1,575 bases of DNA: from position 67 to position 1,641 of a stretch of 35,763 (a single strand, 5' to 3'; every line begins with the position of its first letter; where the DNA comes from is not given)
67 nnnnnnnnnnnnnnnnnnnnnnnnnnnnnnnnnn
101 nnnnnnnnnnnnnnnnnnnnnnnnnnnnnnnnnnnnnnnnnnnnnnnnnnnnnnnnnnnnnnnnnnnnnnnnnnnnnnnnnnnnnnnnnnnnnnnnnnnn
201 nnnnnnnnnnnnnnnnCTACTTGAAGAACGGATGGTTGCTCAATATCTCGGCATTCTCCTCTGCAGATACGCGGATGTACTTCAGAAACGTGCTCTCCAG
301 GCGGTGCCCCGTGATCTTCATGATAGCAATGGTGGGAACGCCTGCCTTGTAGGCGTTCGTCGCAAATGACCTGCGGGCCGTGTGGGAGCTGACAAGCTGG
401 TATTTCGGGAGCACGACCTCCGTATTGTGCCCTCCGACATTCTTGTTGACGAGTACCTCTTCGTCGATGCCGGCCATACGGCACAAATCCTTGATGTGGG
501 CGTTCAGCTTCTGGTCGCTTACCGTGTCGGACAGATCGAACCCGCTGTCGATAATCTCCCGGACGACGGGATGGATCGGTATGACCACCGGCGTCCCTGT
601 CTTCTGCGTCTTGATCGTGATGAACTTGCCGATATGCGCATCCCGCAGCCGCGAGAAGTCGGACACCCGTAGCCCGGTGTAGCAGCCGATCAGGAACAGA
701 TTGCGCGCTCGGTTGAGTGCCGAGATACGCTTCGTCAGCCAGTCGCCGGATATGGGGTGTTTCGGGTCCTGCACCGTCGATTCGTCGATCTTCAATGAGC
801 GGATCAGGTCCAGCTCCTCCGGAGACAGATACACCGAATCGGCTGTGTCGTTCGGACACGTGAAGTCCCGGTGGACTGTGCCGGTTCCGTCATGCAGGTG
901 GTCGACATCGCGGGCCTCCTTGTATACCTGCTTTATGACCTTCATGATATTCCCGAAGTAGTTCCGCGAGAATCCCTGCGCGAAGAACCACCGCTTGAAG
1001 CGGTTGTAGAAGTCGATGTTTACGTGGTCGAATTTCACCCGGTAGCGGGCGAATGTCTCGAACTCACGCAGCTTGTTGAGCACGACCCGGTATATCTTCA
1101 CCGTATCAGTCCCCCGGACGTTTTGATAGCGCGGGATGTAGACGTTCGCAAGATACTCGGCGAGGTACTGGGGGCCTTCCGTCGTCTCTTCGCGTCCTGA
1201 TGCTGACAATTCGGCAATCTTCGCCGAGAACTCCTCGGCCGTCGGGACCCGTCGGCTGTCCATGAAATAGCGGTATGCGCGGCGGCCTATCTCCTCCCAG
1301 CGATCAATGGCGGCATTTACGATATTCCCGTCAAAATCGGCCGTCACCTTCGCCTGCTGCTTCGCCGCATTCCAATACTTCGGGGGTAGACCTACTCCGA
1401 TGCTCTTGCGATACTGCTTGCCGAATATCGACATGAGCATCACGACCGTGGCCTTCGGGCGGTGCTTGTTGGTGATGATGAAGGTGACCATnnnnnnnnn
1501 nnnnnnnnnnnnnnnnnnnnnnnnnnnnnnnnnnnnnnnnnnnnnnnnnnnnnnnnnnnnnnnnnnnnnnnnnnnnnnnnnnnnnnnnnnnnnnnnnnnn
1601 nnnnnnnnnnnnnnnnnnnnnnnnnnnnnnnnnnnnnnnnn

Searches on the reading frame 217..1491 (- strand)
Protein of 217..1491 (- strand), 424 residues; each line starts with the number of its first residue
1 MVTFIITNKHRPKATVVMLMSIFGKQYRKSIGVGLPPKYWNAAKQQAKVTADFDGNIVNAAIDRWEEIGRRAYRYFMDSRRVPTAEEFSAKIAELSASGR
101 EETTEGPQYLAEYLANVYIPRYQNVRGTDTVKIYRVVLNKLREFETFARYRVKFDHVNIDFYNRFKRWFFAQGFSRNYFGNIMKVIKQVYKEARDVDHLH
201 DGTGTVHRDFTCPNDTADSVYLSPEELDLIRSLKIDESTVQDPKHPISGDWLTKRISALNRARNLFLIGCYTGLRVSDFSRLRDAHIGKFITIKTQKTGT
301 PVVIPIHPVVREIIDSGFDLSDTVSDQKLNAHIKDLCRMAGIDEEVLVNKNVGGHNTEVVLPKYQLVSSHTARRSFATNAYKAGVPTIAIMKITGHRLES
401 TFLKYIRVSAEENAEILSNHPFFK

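Call 25: search_protein_families(library=phrogs, proteins=[window:217-1491:-], max_evalue=0.00001)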
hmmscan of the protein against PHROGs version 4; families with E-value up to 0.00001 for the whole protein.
window:217-1491:- (424 aa): 2 families
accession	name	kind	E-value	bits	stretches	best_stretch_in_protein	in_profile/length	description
phrog_1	-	integration and excision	1.9e-25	91.2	1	86-417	140-444/611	integrase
phrog_216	-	integration and excision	1.9e-22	80.7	1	260-419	74-235/301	integrase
